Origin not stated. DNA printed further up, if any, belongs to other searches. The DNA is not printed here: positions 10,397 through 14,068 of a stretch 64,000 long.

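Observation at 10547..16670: HdrA physically fused to a HydBC/NuoEF-type NADH module: two candidate bifurcating flavins in one three-gene unit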

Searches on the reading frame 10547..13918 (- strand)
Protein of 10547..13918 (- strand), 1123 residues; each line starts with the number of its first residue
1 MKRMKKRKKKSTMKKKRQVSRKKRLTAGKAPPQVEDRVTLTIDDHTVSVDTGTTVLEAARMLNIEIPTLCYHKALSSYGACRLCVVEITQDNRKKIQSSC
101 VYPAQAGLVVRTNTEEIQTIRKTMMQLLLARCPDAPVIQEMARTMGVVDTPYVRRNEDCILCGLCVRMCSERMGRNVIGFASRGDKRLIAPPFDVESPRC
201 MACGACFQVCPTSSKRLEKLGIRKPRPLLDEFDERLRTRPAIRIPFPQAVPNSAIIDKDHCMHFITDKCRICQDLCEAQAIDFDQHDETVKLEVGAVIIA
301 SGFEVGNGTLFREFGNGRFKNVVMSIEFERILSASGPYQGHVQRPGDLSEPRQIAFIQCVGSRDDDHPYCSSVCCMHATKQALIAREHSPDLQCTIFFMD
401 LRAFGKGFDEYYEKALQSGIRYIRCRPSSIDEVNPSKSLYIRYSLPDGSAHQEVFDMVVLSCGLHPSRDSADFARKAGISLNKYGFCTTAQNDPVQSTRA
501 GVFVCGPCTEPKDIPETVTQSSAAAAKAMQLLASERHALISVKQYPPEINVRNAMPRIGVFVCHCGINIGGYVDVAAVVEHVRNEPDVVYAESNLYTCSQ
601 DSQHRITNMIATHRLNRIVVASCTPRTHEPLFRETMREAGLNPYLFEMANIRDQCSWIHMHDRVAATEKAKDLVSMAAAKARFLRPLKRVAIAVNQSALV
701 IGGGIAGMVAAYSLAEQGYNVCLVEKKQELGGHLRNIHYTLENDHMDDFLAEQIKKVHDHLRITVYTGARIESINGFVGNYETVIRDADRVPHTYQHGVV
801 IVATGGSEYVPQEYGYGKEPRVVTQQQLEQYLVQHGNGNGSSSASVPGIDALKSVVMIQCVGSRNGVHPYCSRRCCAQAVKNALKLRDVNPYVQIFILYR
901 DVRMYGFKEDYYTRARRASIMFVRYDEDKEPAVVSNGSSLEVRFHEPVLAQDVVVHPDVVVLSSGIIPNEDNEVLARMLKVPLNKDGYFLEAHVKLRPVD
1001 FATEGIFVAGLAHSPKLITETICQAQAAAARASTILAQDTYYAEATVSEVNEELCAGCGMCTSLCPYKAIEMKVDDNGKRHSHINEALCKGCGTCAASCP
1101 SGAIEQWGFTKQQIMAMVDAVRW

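Call 6: search_protein_families(library=pfam, proteins=[window:10547-13918:-], max_evalue=0.01)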
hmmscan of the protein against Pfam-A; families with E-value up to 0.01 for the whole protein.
window:10547-13918:- (1123 aa): 25 families
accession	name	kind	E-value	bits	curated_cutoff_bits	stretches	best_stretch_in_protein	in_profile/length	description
PF07992.20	Pyr_redox_2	-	1.2e-18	68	26.1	2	699-816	4-119/291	Pyridine nucleotide-disulphide oxidoreductase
PF13510.11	Fer2_4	-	1.5e-18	67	22.8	1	36-114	2-81/82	2Fe-2S iron-sulfur cluster binding domain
PF12838.12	Fer4_7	-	1.6e-16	60.9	27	2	1055-1103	2-52/52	4Fe-4S dicluster domain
PF00037.32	Fer4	-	3.7e-16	58.6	21.1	3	1084-1105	3-24/24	4Fe-4S binding domain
PF14697.11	Fer4_21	-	1.8e-13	50.9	35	3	1049-1105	2-58/59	4Fe-4S dicluster domain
PF13450.12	NAD_binding_8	-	3.6e-11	43.6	21.9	1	700-743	1-41/68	NAD(P)-binding Rossmann-like domain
PF25160.1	LdpA_Fe-S-bd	-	8.6e-10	38.7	27.6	2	1046-1073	19-46/49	LdpA Fe-S cluster-binding domain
PF00890.30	FAD_binding_2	-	1.1e-09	38.5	20.4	1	698-734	2-38/414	FAD binding domain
PF13237.11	Fer4_10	-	3.4e-09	36.9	25.5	3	1050-1100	4-53/53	4Fe-4S dicluster domain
PF12837.12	Fer4_6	-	3.4e-09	36.6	25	2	1083-1104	3-24/24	4Fe-4S binding domain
PF13187.11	Fer4_9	-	4.5e-09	36.6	27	2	1055-1104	2-52/52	4Fe-4S dicluster domain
PF01266.30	DAO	-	2.2e-08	34.5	27.9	1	699-731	3-35/353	FAD dependent oxidoreductase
PF12831.13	FAD_oxidored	-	1e-07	32.1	27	1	699-734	3-38/416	FAD dependent oxidoreductase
PF13738.12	Pyr_redox_3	-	3.3e-06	27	30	1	694-807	163-268/305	Pyridine nucleotide-disulphide oxidoreductase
PF12797.12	Fer4_2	-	8.2e-06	25.9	24.5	3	1082-1101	3-22/22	4Fe-4S binding domain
PF13534.11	Fer4_17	-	0.00088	20.2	22.2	0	1055-1070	2-17/61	4Fe-4S dicluster domain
PF13484.11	Fer4_16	-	0.00092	20.4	30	0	1055-1072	2-19/66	4Fe-4S double cluster binding domain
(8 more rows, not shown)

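Call 15: search_solved_structures(query=window:10547-13918:-, max_evalue=0.001)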
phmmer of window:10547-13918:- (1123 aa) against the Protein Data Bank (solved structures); distinct sequences matched with E-value up to 0.001: 108 (the best 60 are shown).
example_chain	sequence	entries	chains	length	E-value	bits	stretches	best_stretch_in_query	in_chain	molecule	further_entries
5odc_A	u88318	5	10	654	1.9e-163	548.8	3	556-786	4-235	Heterodisulfide reductase, subunit A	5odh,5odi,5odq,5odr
8rvu_a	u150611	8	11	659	3.4e-161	541.4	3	555-787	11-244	H(2):CoB-CoM heterodisulfide,ferredoxin reductase subunit A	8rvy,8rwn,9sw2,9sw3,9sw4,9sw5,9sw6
8rvv_A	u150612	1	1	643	1.2e-160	539.6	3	556-787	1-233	H(2):CoB-CoM heterodisulfide,ferredoxin reductase subunit A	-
9sfi_A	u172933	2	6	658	4e-141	474.9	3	230-479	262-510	CoB--CoM heterodisulfide reductase iron-sulfur subunit A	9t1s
7bkb_A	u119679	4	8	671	3.7e-136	458.5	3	552-790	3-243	CoB--CoM heterodisulfide reductase iron-sulfur subunit A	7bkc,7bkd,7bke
9mqx_A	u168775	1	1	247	2e-38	134.9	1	36-213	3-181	NADH:ubiquinone oxidoreductase chain G-like protein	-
6tjr_A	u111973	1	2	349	4.1e-35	123.9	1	698-1033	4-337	Fumarate reductase/succinate dehydrogenase flavoprotein domain protein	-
8oh5_C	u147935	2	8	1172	1.1e-30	109.3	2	37-129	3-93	Formate dehydrogenase-O, major subunit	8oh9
9bov_A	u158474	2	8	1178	6.2e-30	106.8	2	38-131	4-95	Molybdopterin oxidoreductase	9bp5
8a6t_A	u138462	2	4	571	9.9e-29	102.8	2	37-130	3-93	Electron bifurcating hydrogenase subunit HydA1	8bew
7q4v_A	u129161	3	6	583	2.7e-25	91.4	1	38-243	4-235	Iron hydrogenase HydA1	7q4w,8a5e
7p5h_A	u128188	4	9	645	2e-24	88.6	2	49-131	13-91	Fe-hydrogenase, subunit alpha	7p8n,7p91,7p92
7t2r_A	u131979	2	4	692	7.9e-24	86.6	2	37-130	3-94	NiFe hydrogenase subunit A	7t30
9wxb_B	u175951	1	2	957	2.1e-22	81.9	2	37-133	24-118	Formate dehydrogenase alpha subunit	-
6tg9_A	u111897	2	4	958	8.2e-20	73.3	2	36-133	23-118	Formate dehydrogenase subunit alpha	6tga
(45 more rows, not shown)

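Call 48: search_protein_families(library=ncbifam, proteins=[window:10547-13918:-], max_evalue=0.00001)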
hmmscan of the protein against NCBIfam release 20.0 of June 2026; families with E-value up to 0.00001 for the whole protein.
window:10547-13918:- (1123 aa): 79 families (the best 25 are shown)
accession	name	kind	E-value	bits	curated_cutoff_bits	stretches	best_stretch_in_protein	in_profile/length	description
NF040770.1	hetero_SS_HdrA2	exception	2e-253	843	1100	3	195-534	237-562/777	CoB-CoM heterodisulfide reductase HdrA2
NF041778.1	hetero_SS_HdrA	equivalog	1.4e-193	644.9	1400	3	199-539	247-577/771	ferredoxin:CoB-CoM heterodisulfide reductase subunit HdrA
NF041891.1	hdrA_Methbact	equivalog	2.9e-173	578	1300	3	195-533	235-557/762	ferredoxin:CoB-CoM heterodisulfide reductase subunit HdrA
NF040763.1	FeFe_hydrog_A6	exception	5.2e-41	140.7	765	2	38-132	1-93/571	NADH-dependent [FeFe] hydrogenase, group A6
NF005745.0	PRK07569.1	equivalog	1.5e-29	103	333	2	38-131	4-95/238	bidirectional hydrogenase complex protein HoxU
TIGR01973.1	NuoG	equivalog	2.7e-25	89.2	470.05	1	40-134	1-94/606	NADH-quinone oxidoreductase subunit NuoG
NF009454.0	PRK12814.1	equivalog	6.4e-24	84.3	916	1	37-136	3-101/657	putative NADPH-dependent glutamate synthase small subunit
NF040762.1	Hydr_FeFe_Clost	exception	9.9e-22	77.3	900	2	39-129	2-90/572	ferredoxin hydrogenase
NF005895.0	PRK07860.1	equivalog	3.4e-20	71.7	802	1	29-137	9-118/811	NADH-quinone oxidoreductase subunit G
NF009410.0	PRK12771.1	subfamily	4.2e-19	68.5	516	1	695-771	138-211/566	NAD(P)-binding protein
NF006305.0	PRK08493.1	equivalog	1e-17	63.5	591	1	38-127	2-87/819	NADH-quinone oxidoreductase subunit G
TIGR01971.1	NuoI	subfamily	2.8e-16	59.2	113.05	2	1047-1105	35-99/121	NADH-quinone oxidoreductase, chain I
NF040864.1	HgcB_ferredoxin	equivalog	6.6e-13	48.3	99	1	1041-1105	2-62/93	mercury methylation ferredoxin HgcB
TIGR02179.1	PorD_KorD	subfamily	8.1e-13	48.3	60.05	0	1044-1074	46-76/78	2-oxoacid:acceptor oxidoreductase, delta subunit, pyruvate/2-ketoisovalerate family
NF042909.1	FMH_DH_FwdF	exception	9.8e-13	47.9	375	1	1044-1104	46-116/336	tungsten-dependent formylmethanofuran dehydrogenase subunit FwdF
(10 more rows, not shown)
